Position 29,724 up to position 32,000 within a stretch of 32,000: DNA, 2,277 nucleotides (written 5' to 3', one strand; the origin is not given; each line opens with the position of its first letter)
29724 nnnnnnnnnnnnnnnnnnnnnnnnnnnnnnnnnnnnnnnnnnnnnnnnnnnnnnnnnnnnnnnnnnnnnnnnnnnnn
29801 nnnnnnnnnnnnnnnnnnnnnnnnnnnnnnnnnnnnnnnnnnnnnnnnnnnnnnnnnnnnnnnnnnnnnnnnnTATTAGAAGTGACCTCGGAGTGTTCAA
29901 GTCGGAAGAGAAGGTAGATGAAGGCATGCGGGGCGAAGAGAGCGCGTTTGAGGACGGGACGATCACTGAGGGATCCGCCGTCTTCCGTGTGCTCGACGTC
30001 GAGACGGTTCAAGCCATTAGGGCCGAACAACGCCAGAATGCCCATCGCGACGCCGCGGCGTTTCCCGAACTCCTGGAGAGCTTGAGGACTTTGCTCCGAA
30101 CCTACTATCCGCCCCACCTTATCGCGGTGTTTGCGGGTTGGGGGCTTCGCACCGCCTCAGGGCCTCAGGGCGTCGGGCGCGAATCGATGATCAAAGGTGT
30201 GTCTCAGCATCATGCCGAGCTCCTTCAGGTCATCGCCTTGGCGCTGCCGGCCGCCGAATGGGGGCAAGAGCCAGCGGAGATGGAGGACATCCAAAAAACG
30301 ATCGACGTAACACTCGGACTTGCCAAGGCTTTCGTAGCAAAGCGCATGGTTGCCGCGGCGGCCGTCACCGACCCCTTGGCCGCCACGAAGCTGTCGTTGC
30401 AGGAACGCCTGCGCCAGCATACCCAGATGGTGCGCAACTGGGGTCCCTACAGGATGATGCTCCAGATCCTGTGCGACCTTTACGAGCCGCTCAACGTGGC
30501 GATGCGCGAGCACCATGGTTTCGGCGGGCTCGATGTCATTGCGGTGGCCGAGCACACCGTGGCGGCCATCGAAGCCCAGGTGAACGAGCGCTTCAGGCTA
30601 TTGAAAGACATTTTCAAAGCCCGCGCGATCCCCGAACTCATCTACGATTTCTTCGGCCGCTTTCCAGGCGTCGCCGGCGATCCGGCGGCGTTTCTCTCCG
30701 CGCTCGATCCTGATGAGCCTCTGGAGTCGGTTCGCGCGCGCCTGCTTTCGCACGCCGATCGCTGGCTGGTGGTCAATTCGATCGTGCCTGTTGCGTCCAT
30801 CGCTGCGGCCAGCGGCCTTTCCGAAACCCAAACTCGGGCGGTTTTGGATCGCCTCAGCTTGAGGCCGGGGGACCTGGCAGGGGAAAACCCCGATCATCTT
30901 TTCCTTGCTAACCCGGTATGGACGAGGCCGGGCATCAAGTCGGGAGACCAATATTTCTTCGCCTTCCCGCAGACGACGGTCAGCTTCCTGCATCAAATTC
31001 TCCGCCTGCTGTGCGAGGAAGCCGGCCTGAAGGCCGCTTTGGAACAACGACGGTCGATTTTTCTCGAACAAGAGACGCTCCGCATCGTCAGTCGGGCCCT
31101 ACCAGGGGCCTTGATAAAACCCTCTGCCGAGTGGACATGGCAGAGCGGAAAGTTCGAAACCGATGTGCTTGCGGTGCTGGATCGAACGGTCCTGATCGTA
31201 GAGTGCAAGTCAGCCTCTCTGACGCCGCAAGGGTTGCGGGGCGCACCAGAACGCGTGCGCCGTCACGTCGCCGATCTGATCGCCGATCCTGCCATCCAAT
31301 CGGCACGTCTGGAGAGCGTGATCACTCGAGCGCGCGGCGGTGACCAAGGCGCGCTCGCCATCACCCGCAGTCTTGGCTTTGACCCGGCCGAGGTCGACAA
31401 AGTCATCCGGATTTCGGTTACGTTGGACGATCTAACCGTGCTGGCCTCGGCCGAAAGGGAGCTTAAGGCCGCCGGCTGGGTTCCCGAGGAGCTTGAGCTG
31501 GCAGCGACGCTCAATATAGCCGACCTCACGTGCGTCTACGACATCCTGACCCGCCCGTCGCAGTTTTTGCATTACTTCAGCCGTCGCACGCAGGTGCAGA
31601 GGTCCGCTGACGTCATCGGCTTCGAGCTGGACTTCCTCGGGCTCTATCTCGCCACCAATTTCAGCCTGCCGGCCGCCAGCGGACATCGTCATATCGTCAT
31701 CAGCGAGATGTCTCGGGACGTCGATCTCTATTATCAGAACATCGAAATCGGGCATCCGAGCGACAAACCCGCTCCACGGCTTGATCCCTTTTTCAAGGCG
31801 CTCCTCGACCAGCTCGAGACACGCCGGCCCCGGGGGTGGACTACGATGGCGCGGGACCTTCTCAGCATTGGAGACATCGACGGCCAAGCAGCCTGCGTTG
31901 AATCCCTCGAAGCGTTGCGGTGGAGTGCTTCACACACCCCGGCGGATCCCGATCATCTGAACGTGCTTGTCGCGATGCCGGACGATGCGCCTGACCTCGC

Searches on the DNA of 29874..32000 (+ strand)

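Call 84: search_dna_similar(query=window:29874-32000:+, collection=plasmids, mode=distant, max_rows=10)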
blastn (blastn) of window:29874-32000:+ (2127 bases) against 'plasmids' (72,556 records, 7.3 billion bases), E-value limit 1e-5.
No match.
